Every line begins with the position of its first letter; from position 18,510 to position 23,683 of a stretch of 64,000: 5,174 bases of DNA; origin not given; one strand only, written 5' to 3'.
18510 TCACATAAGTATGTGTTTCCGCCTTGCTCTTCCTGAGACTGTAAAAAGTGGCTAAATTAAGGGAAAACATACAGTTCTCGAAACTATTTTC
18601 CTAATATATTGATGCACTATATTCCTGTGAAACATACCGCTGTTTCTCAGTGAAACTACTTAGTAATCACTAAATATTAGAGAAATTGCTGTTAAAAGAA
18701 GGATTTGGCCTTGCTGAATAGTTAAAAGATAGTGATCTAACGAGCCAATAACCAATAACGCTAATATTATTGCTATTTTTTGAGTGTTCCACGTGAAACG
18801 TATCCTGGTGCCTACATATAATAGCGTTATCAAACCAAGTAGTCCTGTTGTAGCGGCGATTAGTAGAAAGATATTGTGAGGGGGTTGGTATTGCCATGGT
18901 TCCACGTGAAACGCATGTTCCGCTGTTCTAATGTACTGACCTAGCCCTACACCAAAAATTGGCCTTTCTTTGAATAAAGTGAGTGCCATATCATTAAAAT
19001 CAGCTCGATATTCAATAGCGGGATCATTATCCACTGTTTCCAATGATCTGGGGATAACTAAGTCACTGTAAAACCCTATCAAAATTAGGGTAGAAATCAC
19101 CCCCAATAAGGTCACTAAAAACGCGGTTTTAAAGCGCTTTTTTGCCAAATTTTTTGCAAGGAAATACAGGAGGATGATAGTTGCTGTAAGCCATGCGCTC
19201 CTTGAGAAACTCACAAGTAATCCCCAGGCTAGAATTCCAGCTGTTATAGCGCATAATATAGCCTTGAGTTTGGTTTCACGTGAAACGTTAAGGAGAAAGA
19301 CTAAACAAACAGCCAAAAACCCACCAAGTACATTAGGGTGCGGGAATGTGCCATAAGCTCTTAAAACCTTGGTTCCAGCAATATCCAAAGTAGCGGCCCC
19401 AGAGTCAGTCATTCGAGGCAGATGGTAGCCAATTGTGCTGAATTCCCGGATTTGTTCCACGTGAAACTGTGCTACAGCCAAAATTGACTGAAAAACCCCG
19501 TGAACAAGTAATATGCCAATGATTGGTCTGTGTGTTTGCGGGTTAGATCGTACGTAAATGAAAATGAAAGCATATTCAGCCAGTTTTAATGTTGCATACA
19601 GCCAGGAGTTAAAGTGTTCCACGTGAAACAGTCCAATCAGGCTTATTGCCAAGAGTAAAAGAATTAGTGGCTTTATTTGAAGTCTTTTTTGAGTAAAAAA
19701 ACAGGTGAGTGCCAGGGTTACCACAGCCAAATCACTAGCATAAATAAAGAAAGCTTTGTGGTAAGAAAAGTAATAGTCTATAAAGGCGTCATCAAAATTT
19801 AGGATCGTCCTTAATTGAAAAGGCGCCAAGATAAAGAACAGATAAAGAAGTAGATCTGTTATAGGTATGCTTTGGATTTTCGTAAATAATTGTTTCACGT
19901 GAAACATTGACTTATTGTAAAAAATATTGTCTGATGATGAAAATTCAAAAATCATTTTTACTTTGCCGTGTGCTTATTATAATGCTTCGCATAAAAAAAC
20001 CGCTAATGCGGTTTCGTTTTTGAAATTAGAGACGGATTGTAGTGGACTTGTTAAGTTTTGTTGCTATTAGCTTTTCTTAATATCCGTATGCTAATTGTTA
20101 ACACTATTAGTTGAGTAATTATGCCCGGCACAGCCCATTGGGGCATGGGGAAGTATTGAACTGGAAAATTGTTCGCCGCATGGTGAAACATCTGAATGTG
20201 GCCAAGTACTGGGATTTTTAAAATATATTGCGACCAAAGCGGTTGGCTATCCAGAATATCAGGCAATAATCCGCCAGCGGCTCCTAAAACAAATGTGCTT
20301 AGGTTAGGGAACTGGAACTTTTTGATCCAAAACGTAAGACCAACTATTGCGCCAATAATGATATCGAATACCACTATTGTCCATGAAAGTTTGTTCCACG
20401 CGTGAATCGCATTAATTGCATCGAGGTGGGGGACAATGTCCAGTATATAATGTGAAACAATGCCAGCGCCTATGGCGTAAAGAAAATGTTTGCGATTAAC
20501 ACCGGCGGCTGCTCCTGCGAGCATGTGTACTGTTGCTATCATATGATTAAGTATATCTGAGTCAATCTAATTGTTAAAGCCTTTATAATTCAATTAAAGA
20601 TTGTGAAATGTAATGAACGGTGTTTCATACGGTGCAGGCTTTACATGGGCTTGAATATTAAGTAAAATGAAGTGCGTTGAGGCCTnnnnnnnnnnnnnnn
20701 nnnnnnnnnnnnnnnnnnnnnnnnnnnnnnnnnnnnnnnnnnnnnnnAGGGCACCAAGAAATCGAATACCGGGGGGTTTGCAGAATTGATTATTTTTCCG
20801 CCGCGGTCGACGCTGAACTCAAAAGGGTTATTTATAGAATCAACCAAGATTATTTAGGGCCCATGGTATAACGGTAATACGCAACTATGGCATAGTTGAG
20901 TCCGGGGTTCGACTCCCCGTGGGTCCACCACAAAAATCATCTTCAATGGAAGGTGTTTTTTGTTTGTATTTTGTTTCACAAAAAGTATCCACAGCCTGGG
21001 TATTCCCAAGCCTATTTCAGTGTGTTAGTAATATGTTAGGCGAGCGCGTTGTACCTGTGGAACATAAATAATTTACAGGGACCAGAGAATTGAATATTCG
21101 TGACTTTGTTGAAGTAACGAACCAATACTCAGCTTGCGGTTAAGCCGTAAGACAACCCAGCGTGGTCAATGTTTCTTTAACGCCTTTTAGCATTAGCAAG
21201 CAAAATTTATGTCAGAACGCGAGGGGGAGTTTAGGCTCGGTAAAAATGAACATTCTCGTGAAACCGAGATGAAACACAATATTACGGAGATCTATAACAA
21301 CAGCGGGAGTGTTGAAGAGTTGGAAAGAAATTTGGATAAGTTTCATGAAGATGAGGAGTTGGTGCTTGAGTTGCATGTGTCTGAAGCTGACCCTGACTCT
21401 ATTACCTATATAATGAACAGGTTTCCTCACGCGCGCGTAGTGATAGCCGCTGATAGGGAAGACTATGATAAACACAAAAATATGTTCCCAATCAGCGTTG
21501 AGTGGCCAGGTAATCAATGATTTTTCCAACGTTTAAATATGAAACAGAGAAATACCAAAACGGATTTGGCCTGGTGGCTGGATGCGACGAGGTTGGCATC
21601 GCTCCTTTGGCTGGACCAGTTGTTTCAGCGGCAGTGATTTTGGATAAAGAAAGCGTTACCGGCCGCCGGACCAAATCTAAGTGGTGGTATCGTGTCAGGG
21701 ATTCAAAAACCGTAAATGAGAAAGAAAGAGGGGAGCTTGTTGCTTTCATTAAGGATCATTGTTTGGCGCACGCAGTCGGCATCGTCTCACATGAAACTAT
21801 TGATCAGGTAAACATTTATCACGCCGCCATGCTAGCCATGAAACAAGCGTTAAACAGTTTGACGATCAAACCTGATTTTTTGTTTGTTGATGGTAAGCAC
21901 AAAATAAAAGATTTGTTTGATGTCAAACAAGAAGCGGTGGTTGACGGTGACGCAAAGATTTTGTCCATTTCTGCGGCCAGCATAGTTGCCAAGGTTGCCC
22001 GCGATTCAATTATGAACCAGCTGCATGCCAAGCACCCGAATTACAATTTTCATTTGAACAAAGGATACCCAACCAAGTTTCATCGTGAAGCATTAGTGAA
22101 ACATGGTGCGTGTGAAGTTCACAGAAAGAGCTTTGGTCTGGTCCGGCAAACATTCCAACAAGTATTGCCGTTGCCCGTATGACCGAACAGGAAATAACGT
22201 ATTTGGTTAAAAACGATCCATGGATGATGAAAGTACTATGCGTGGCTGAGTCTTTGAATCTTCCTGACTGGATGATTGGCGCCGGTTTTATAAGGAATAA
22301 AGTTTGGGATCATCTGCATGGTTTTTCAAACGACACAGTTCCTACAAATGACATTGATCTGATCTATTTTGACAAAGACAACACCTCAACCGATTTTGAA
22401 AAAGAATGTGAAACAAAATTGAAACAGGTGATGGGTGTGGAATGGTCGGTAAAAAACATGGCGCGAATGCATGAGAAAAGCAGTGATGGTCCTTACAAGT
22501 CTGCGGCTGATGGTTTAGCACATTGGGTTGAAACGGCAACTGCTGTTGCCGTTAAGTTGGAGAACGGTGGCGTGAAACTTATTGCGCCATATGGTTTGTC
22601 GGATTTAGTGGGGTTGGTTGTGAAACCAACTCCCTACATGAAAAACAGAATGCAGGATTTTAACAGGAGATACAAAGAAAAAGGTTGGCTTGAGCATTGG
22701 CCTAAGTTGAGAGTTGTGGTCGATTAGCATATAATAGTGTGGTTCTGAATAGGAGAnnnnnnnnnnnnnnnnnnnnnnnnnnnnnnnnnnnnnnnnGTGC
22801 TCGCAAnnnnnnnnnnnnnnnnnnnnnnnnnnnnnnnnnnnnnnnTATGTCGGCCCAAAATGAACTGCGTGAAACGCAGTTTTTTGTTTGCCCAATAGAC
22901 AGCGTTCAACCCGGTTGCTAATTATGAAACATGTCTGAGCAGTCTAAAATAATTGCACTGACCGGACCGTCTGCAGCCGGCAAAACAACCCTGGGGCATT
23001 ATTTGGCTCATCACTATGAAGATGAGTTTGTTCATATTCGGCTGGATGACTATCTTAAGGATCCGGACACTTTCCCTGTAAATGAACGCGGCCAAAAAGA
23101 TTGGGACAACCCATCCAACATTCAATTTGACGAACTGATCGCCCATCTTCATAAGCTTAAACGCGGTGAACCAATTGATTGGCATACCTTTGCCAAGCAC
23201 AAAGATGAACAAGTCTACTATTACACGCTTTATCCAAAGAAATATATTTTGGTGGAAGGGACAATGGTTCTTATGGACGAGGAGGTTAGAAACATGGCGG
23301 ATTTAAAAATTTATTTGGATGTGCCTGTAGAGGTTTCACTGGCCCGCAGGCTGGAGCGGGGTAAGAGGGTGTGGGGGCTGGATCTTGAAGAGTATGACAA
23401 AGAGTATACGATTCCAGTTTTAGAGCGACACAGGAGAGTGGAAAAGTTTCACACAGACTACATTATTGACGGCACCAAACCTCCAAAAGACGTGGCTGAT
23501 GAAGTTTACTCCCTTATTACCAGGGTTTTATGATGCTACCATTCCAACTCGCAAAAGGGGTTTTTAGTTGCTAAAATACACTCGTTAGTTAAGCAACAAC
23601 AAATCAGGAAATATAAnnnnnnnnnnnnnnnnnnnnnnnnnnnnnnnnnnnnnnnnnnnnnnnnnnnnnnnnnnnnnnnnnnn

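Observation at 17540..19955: F2. 14-bp palindrome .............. at least 8 times in 2.2 kb, across a 1.1-kb non-coding gap and in-frame inside an O-antigen-ligase-like gene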

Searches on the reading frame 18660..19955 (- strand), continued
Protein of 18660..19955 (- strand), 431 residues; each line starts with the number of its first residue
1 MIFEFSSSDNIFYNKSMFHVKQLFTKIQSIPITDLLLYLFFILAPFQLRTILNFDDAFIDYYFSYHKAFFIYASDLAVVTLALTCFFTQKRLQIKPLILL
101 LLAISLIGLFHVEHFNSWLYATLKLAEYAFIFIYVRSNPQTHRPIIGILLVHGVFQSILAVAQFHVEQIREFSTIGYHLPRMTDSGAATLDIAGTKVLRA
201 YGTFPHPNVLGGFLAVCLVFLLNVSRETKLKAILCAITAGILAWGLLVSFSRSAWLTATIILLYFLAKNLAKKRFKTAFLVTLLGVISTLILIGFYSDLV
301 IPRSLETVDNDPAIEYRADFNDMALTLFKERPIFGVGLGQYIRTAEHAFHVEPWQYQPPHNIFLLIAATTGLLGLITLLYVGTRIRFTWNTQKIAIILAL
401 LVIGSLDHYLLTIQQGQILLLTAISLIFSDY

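Call 84: predict_structure(alignment_id=A1)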
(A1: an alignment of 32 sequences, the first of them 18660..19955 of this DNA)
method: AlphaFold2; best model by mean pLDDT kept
length: 431 residues; sequences in the alignment: 32
mean_pLDDT: 82.5   pTM: 0.83
mean pLDDT of the five models: 82.5, 81.8, 81.1, 81.0, 80.1
residues with pLDDT >= 90: 194; 70-90: 161; 50-70: 56; < 50: 20
segments of 3 or more residues with pLDDT < 50: 1-15, 170-172
pLDDT, mean of each block of 10 residues (from residue 1): 39 53 91 96 86 90 88 94 90 74 80 86 91 89 92 91 68 52 57 55 73 92 76 87 90 92 93 90 83 81 67 86 97 93 95 93 94 89 70 87 92 88 83 58
secondary structure, 60 per line:
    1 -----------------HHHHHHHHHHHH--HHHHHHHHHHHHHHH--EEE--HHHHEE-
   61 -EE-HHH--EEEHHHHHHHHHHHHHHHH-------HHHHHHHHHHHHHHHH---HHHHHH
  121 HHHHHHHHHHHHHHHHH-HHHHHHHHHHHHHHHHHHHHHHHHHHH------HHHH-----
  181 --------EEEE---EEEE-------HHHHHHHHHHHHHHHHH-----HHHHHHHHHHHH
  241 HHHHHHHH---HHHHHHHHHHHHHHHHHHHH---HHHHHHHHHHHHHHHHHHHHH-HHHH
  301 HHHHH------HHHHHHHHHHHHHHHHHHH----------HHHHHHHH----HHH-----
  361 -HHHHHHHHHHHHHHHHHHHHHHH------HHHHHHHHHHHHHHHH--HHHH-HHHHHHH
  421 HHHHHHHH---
elements in order: H18-29 H32-46 E49-51 H54-57 E70-72 H73-88 H96-111 H115-137 H139-165 H172-175 E189-192 E196-199 H207-223 H229-248 H252-271 H275-295 H297-305 H312-330 H341-348 H362-384 H391-406 H409-412 H414-428

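Call 86: fold_search(model_id=the predicted structure, library=pdb)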
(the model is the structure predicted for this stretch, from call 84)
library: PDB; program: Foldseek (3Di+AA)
matches with E <= 10: 73; with E <= 0.001: 0
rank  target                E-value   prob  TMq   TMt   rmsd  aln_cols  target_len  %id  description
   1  8tj3_B                2.4e-02  0.99  0.37  0.44   7.9       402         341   13  Structural basis of peptidoglycan synthesis by E. coli RodA-PBP2 complex (released 2023-08-30)
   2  8p1u_A                5.3e-02  0.72  0.25  0.27  13.3       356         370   16  Structure of divisome complex FtsWIQLB (released 2024-05-22)
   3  6pl5_A                6.3e-02  0.82  0.29  0.34  13.1       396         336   13  Structural coordination of polymerization and crosslinking by a peptidoglycan synthase complex (released 2020-03-18)
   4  6pl6_A                1.7e-01  0.51  0.27  0.31  12.0       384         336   12  Structural coordination of polymerization and crosslinking by a peptidoglycan synthase complex (released 2020-03-18)
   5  7eb2_D                1.6e+00  0.14  0.12  0.09  16.9       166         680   20  Cryo-EM structure of human GABA(B) receptor-Gi protein complex (released 2021-05-05)
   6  9llz_B                1.6e+00  0.07  0.14  0.09  21.5       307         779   15  Cryo-EM structure of a class C GPCR (Global, without symmetry) (released 2026-03-18)
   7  9dm5                  1.7e+00  0.06  0.15  0.16  21.6       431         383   13  Product-Bound mannosyltransferase PimE (released 2025-06-25)
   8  7p5c_A                1.8e+00  0.03  0.10  0.11  30.9       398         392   11  Cryo-EM structure of human TTYH3 in Ca2+ and GDN (released 2021-08-11)
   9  6j6f_A                1.9e+00  0.14  0.19  0.24  21.0       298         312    8  Ligand binding domain 1 and 2 of Talaromyces marneffei Mp1 protein (released 2019-03-06)
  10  8iep_D                2.0e+00  0.09  0.16  0.21  19.1       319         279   13  Cryo-EM structure of GPR156C/D of G-protein free GPR156 (local refine) (released 2024-02-14)
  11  8xq9_A                2.0e+00  0.03  0.12  0.09  22.6       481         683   15  Structure of the sea urchin spSLC9C1 in state-2 w/ cAMP dimer (released 2024-07-17)
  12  2i19_B                2.2e+00  0.06  0.11  0.13  19.6       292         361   12  T. Brucei farnesyl diphosphate synthase complexed with bisphosphonate (released 2006-10-17)
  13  6n4b_R                2.3e+00  0.04  0.13  0.17  23.7       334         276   12  Cannabinoid Receptor 1-G Protein Complex (released 2019-01-30)
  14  7xz5_R                2.4e+00  0.06  0.16  0.20  17.2       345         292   12  GPR119-Gs-LPC complex (released 2022-08-24)
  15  8iei_B                2.5e+00  0.07  0.15  0.19  19.1       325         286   13  Cryo-EM structure of GPR156A/B of G-protein free GPR156 (local refine) (released 2024-02-14)
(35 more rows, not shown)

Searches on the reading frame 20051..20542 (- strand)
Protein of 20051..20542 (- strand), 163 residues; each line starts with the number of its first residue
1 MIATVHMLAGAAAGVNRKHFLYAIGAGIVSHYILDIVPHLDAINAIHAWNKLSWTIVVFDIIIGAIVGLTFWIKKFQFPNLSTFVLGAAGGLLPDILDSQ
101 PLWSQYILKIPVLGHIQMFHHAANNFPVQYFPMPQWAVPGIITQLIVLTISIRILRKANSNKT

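Call 7: search_protein_families(library=pfam, proteins=[window:20051-20542:-])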
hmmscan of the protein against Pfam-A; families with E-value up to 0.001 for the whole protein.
window:20051-20542:- (163 aa): 0 families

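Call 65: search_protein_families(library=pfam, proteins=[window:20051-20542:-], max_evalue=0.1)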
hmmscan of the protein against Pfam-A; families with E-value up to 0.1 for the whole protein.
window:20051-20542:- (163 aa): 2 families
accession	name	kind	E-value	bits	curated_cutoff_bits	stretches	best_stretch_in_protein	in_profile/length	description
PF04307.19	YdjM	-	0.0058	16.6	29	0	61-119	7-65/176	YdjM inner membrane protein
PF00882.24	Zn_dep_PLPC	-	0.081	13.3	26.8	1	19-62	77-123/167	Zinc dependent phospholipase C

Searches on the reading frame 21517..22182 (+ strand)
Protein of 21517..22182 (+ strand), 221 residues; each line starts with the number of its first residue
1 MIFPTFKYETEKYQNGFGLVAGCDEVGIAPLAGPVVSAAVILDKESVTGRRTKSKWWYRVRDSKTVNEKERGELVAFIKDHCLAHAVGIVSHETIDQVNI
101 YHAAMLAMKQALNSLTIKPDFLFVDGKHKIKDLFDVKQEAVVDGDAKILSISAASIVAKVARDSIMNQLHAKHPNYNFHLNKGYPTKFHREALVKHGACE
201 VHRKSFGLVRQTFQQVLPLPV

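Call 7: search_protein_families(library=pfam, proteins=[window:21517-22182:+])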
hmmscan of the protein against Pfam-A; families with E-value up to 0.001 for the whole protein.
window:21517-22182:+ (221 aa): 1 family
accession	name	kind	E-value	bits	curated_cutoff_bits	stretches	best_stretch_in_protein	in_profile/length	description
PF01351.25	RNase_HII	-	2.7e-35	122.5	25.8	1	21-207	1-197/199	Ribonuclease HII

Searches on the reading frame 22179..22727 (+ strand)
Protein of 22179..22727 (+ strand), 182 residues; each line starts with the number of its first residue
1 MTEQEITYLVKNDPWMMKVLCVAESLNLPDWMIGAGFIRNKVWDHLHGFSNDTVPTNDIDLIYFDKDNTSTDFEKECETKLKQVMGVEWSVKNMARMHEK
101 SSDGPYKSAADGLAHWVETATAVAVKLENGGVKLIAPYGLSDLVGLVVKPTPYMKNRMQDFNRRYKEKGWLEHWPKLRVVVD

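Call 7: search_protein_families(library=pfam, proteins=[window:22179-22727:+])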
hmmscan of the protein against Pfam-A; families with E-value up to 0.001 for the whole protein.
window:22179-22727:+ (182 aa): 1 family
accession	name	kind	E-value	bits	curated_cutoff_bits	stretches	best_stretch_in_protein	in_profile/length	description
PF06042.17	NTP_transf_6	-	1.8e-55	187.6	25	1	23-179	3-159/159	Nucleotidyltransferase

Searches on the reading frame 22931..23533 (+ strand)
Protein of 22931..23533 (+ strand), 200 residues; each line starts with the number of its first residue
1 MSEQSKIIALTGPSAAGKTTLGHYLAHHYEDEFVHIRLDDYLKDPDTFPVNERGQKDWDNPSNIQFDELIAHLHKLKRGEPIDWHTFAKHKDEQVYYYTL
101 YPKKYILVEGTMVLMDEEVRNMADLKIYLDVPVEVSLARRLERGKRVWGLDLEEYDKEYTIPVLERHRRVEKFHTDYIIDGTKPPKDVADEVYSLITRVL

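Call 7: search_protein_families(library=pfam, proteins=[window:22931-23533:+])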
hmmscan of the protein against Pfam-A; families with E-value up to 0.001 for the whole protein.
window:22931-23533:+ (200 aa): 7 families
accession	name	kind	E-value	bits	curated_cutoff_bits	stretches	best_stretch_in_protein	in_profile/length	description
PF00485.24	PRK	-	1.4e-19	71.1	22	1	7-156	1-162/196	Phosphoribulokinase / Uridine kinase family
PF01202.28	SKI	-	2.2e-07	31.6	22.1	0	84-195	44-157/159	Shikimate kinase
PF13238.12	AAA_18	-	3.3e-07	31.2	29.4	1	8-145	1-113/128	AAA domain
PF07931.18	CPT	-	5.3e-06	26.8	22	0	6-44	2-40/172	Chloramphenicol phosphotransferase-like protein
PF02224.24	Cytidylate_kin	-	9.5e-05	22.6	26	0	8-33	1-26/211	Cytidylate kinase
PF20720.3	nSTAND3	-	0.00027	21.1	27.2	1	3-39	15-52/155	Novel STAND NTPase 3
PF13173.12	AAA_14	-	0.00034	21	27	0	5-48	2-48/129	AAA domain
